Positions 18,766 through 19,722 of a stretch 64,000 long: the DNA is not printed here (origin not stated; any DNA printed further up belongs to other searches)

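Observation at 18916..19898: Dpm1/GtrB-like GT2 plus small DUF2304-like membrane partner: candidate lipid-linked sugar donor module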

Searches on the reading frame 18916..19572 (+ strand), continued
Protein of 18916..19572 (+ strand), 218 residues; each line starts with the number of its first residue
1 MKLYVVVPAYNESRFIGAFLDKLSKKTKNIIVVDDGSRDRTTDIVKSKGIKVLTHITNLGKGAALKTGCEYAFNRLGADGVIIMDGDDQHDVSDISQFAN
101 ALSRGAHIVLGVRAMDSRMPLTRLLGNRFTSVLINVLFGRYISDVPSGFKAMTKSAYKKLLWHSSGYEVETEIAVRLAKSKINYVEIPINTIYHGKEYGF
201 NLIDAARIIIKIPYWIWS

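Call 36: predict_structure(alignment_id=A2)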
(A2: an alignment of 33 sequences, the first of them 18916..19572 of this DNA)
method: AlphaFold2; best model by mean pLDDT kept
length: 218 residues; sequences in the alignment: 33
mean_pLDDT: 87.3   pTM: 0.85
mean pLDDT of the five models: 87.3, 86.5, 85.5, 85.5, 85.2
residues with pLDDT >= 90: 103; 70-90: 100; 50-70: 15; < 50: 0
segments of 3 or more residues with pLDDT < 50: none
pLDDT, mean of each block of 10 residues (from residue 1): 88 88 95 84 93 73 90 96 90 93 95 72 84 90 83 94 86 91 91 73 83 87
secondary structure, 60 per line:
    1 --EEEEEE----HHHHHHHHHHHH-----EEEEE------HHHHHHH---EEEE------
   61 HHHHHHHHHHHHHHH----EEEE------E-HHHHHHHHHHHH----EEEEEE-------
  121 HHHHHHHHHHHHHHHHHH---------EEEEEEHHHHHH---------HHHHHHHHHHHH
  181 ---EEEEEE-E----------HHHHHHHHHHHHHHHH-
elements in order: E3-8 H13-24 E30-34 H41-47 E51-54 H61-75 E80-83 H92-103 E108-113 H121-138 E148-153 H154-159 H169-180 E184-189 H202-217

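Call 40: fold_search(model_id=the predicted structure, library=pdb)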
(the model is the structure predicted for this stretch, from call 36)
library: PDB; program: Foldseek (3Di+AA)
matches with E <= 10: 1605; with E <= 0.001: 312
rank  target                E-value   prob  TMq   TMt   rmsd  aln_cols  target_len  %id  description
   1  9bhc_B                8.1e-12  1.00  0.77  0.56   3.2       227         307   19  Salmonella undecaprenyl-phosphate 4-deoxy-4-formamido-L-arabinose transferase (ArnC) (released 2025-02-12)
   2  9nyd_A                1.9e-11  1.00  0.75  0.54   3.7       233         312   21  Cryo-EM structure of the glycosyltransferase GtrB in the pre-catalysis and product-bound state (released 2025-12-17)
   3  9nyf_A                3.1e-11  1.00  0.77  0.56   3.2       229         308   20  Cryo-EM structure of the glycosyltransferase GtrB (tetramer volume) (released 2025-12-17)
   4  9omm_A                4.3e-11  1.00  0.67  0.58   5.1       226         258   22  WrtF fucosyltransferase - tetrasaccharide product (released 2025-10-29)
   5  9nyd_B                4.6e-11  1.00  0.74  0.55   4.3       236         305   22  Cryo-EM structure of the glycosyltransferase GtrB in the pre-catalysis and product-bound state (released 2025-12-17)
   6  9nyd_C                7.1e-11  1.00  0.74  0.55   4.2       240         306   21  Cryo-EM structure of the glycosyltransferase GtrB in the pre-catalysis and product-bound state (released 2025-12-17)
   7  5ekp_C                7.1e-11  1.00  0.68  0.50   4.8       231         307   20  Structure of the polyisoprenyl-phosphate glycosyltransferase GtrB (WT) (released 2016-01-06)
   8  5eke_C                8.1e-11  1.00  0.64  0.48   6.0       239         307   22  Structure of the polyisoprenyl-phosphate glycosyltransferase GtrB (F215A mutant) (released 2016-01-06)
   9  9omh_A                9.8e-11  1.00  0.60  0.50   5.5       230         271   21  WrtF fucosyltransferase - Apo (released 2025-10-29)
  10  9bhe_A                1.1e-10  1.00  0.76  0.54   3.8       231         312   21  Salmonella undecaprenyl-phosphate 4-deoxy-4-formamido-L-arabinose transferase (ArnC) bound to UDP (released 2025-02-12)
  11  9bhc_A                1.2e-10  1.00  0.77  0.56   3.7       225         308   20  Salmonella undecaprenyl-phosphate 4-deoxy-4-formamido-L-arabinose transferase (ArnC) (released 2025-02-12)
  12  8vxh_A                1.2e-10  1.00  0.76  0.55   3.3       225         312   20  Cryo-EM Structure of the Glycosyltransferase ArnC from Salmonella enterica in the Apo State Determined on Talos Arctic (released 2025-02-05)
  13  9nye_A                1.3e-10  1.00  0.69  0.51   4.6       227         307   21  Cryo-EM structure of the glycosyltransferase GtrB in the apo state (octamer volume) (released 2025-12-17)
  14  5ekp_D                1.5e-10  1.00  0.68  0.52   4.8       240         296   20  Structure of the polyisoprenyl-phosphate glycosyltransferase GtrB (WT) (released 2016-01-06)
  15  9omn_B                1.7e-10  1.00  0.64  0.53   5.3       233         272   22  WrtF fucosyltransferase - GDP-2-deoxy-2-fluoro-beta-L-fucose (released 2025-10-29)
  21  5mlz                  4.0e-10  1.00  0.75  0.49   4.0       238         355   24  Dolichyl phosphate mannose synthase in complex with GDP and Mg2+ (released 2017-08-09)
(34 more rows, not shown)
